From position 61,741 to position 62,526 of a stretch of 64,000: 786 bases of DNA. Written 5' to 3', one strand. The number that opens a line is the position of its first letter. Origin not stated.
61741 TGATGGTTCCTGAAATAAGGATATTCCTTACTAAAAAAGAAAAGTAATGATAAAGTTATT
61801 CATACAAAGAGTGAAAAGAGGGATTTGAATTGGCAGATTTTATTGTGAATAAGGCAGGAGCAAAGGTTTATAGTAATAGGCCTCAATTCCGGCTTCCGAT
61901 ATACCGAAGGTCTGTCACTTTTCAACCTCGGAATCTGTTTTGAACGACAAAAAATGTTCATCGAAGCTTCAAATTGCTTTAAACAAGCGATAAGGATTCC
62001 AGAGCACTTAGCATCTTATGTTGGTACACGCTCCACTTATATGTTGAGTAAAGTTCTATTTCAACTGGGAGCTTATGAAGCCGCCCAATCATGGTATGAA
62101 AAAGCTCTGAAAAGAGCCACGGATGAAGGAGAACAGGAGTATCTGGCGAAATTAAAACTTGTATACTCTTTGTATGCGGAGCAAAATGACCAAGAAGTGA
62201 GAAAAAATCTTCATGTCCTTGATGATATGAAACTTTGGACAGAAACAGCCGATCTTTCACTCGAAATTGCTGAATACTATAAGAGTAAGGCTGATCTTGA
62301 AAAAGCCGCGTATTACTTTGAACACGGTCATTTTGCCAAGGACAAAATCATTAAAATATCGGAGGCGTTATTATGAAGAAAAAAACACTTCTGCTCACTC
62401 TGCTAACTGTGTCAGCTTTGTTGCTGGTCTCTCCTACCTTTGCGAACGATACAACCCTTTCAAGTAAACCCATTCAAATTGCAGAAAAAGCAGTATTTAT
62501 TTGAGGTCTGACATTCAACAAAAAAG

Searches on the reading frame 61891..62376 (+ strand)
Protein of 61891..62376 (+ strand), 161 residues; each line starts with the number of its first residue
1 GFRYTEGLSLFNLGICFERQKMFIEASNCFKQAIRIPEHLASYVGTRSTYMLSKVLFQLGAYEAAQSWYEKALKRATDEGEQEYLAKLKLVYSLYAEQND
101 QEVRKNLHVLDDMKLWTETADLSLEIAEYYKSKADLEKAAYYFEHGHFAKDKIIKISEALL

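Call 9: search_protein_families(library=pfam, proteins=[window:61954-62376:+], max_evalue=0.01)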
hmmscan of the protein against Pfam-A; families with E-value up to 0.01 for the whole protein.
window:61954-62376:+ (140 aa): 9 families
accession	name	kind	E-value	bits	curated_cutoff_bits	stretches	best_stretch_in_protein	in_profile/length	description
PF13181.12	TPR_8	-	8.2e-08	32.3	25.7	1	29-55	5-31/34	Tetratricopeptide repeat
PF07719.23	TPR_2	-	4e-06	27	27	1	29-54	5-30/34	Tetratricopeptide repeat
PF13424.12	TPR_12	-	4.3e-05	24.1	30.1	1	30-57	8-35/77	Tetratricopeptide repeat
PF13432.12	TPR_16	-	0.00071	20.4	32.7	0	16-56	27-62/65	Tetratricopeptide repeat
PF13414.12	TPR_11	-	0.00074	19.6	26.8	0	34-53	3-22/42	TPR repeat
PF14938.12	SNAP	-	0.003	17.5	25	0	2-81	51-130/282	Soluble NSF attachment protein, SNAP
PF13374.12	TPR_10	-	0.0032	17.9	27.5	0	30-54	7-31/42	Tetratricopeptide repeat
PF13428.12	TPR_14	-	0.0055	17.7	23.5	0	29-58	5-34/44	Tetratricopeptide repeat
PF00515.34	TPR_1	-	0.0093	16.2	27.8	0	34-54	10-30/34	Tetratricopeptide repeat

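Call 29: list_cluster_members(proteins=[window:61954-62376:+, window:62373-62504:+, L001:3258-4487:+])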
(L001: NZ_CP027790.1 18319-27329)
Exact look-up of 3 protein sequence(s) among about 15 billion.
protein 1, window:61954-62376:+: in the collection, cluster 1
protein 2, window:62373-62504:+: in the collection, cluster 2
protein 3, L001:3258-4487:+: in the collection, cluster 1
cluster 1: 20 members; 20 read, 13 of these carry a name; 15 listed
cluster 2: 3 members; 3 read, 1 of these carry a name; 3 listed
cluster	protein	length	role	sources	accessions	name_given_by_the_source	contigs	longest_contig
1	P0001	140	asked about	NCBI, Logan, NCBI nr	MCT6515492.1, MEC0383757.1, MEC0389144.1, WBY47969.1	hypothetical protein P8818_16455 [Bacillus velezensis] | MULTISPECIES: hypothetical protein [Bacillus subtilis group]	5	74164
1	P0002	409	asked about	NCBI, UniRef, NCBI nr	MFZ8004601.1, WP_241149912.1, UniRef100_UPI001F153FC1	tetratricopeptide repeat protein [Bacillus licheniformis] | Rap family tetratricopeptide repeat protein n=2 Tax=Bacillaceae TaxID=186817 ... | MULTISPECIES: Rap family tetratricopeptide repeat protein [Bacillus]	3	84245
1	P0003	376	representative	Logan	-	-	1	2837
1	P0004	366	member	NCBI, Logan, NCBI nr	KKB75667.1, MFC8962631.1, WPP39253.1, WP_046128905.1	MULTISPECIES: Rap family tetratricopeptide repeat protein [Bacillus]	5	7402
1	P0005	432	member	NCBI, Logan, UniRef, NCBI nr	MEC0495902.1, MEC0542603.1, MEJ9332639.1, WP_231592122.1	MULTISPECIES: Rap family tetratricopeptide repeat protein [Bacillus] | Rap family tetratricopeptide repeat protein n=1 Tax=Bacillus TaxID=1386 ...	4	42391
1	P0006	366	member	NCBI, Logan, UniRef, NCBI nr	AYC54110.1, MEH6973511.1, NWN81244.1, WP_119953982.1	Rap family tetratricopeptide repeat protein [Bacillus sp. JJ675] | Rap family tetratricopeptide repeat protein n=1 Tax=Bacillus sp. JJ675 TaxID=3122972 ... | aspartate phosphatase [Bacillus licheniformis]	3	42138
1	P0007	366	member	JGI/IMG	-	response regulator aspartate phosphatase I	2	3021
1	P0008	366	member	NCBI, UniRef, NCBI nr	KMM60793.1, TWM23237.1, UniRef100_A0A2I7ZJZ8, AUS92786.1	aspartate phosphatase [Bacillus glycinifermentans] | Tetratricopeptide repeat-containing protein n=1 Tax=Bacillus glycinifermentans ... | tetratricopeptide repeat-containing protein [Bacillus glycinifermentans]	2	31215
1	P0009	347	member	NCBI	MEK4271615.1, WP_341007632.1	Rap family tetratricopeptide repeat protein, partial [Bacillus sp. FSL W8-0940]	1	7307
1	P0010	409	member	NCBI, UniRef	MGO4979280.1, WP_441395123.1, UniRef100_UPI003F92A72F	response regulator aspartate phosphatase [Bacillus sp. CJ1] | response regulator aspartate phosphatase n=1 Tax=Bacillus sp. CJ1 TaxID=3373600 ...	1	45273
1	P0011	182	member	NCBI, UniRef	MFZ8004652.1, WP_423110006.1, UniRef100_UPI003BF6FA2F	tetratricopeptide repeat protein [Bacillus licheniformis] | tetratricopeptide repeat protein n=1 Tax=Bacillus licheniformis TaxID=1402 ...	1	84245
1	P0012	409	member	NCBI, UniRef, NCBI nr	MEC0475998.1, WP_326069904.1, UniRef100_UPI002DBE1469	Rap family tetratricopeptide repeat protein [Bacillus licheniformis] | Rap family tetratricopeptide repeat protein n=1 Tax=Bacillus licheniformis TaxID=1402 ...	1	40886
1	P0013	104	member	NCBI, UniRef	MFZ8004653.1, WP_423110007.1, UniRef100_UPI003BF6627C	hypothetical protein ACO1D0_00565 [Bacillus licheniformis] | hypothetical protein n=1 Tax=Bacillus licheniformis TaxID=1402 RepID=UPI003BF6627C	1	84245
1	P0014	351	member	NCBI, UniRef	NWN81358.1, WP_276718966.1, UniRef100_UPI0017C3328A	tetratricopeptide repeat protein, partial [Bacillus sp. (in: firmicutes)] | tetratricopeptide repeat protein n=3 Tax=Bacillaceae TaxID=186817 RepID=UPI0017C3328A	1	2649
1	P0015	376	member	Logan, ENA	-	-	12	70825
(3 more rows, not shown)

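Call 31: find_encoding_contigs(protein=window:61954-62376:+, flank=3000, max_places=8)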
Protein window:61954-62376:+ (140 aa): 6 contigs read that carry it; 4 places shown.
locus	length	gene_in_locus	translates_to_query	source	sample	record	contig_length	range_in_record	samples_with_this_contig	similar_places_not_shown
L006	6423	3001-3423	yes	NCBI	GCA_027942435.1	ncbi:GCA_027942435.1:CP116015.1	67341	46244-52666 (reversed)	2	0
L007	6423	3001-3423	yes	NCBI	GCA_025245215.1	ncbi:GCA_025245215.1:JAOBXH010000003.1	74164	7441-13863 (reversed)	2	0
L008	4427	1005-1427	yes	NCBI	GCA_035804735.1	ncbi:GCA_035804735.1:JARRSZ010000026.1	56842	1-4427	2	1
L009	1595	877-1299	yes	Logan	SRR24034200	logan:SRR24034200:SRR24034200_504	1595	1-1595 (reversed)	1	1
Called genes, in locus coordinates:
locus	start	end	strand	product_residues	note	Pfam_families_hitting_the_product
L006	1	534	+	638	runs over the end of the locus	PF08341:TED, PF13620:CarboxypepD_reg (faint), PF17210:SdrD_B (faint), PF11974:bMG3 (faint), PF17802:SpaA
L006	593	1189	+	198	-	PF04203:Sortase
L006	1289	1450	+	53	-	-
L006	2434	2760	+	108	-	-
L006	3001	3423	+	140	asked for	PF07719:TPR_2 (faint), PF13181:TPR_8 (faint)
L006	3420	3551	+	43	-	-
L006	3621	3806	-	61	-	-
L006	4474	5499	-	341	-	PF10087:DUF2325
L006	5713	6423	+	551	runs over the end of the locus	PF00145:DNA_methylase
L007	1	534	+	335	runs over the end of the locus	PF00746:Gram_pos_anchor (faint), PF13620:CarboxypepD_reg (faint), PF17210:SdrD_B (faint), PF17802:SpaA, PF22904:NOMO1-like_2nd (faint), PF17802:SpaA, PF11974:bMG3 (weak), PF17802:SpaA, +1 more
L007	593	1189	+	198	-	PF04203:Sortase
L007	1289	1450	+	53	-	-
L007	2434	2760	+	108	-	-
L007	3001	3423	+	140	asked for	PF07719:TPR_2 (faint), PF13181:TPR_8 (faint)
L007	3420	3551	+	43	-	-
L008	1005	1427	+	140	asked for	PF07719:TPR_2 (faint), PF13181:TPR_8 (faint)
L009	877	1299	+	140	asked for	PF07719:TPR_2 (faint), PF13181:TPR_8 (faint)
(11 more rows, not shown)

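Call 39: search_solved_structures(query=window:61891-62376:+, max_evalue=0.001, show_alignments=1)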
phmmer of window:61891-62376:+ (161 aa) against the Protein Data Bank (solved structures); distinct sequences matched with E-value up to 0.001: 8.
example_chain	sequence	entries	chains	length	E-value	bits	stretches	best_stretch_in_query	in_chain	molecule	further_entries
6t3h_A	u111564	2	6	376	1.6e-18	71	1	12-160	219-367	Response regulator aspartate phosphatase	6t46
4i9c_A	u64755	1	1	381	1.9e-12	51.2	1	7-143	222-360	Response regulator aspartate phosphatase F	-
3ulq_A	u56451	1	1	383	2e-12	51.2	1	7-143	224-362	Response regulator aspartate phosphatase F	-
4i9e_A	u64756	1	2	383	2e-12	51.2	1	7-143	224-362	Response regulator aspartate phosphatase F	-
8rst_A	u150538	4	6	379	3.8e-11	47.1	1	7-153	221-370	Rap3T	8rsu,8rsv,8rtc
4i1a_A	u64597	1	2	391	2.1e-08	38.1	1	7-154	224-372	Response regulator aspartate phosphatase I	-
4gyo_A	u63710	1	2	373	2.4e-07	34.7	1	8-147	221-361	Response regulator aspartate phosphatase J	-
8rte_A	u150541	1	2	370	6.5e-05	26.8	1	10-153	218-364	Rap105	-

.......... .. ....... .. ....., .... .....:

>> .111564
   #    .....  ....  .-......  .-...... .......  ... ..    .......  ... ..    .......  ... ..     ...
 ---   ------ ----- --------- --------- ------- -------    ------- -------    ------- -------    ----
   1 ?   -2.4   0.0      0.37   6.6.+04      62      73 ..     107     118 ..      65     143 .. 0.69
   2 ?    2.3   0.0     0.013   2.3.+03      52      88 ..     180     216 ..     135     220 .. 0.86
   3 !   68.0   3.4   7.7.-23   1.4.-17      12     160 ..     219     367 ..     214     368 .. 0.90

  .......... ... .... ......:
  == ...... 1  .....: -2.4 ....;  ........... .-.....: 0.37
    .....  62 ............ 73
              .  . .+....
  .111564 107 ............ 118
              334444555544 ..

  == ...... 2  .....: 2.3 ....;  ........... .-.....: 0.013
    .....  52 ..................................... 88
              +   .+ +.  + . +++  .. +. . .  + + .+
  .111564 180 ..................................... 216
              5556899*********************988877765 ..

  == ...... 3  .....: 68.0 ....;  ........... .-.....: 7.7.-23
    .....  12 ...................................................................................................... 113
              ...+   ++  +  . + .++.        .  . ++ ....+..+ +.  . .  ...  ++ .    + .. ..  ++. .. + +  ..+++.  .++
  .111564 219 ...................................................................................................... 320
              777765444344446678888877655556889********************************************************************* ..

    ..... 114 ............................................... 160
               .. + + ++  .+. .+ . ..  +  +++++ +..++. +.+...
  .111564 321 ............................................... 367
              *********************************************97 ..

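Call 40: search_protein_families(library=ncbifam, proteins=[window:61891-62376:+], max_evalue=0.01)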
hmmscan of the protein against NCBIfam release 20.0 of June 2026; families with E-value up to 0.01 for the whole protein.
window:61891-62376:+ (161 aa): 2 families
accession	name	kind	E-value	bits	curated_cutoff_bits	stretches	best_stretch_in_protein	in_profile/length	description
TIGR02521.1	type_IV_pilW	equivalog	0.00091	18.8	154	1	9-99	137-217/234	type IV pilus biogenesis/stability protein PilW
TIGR00540.1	TPR_hemY_coli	hypoth_equivalog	0.0024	16.7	142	1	10-72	329-385/385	heme biosynthesis-associated TPR protein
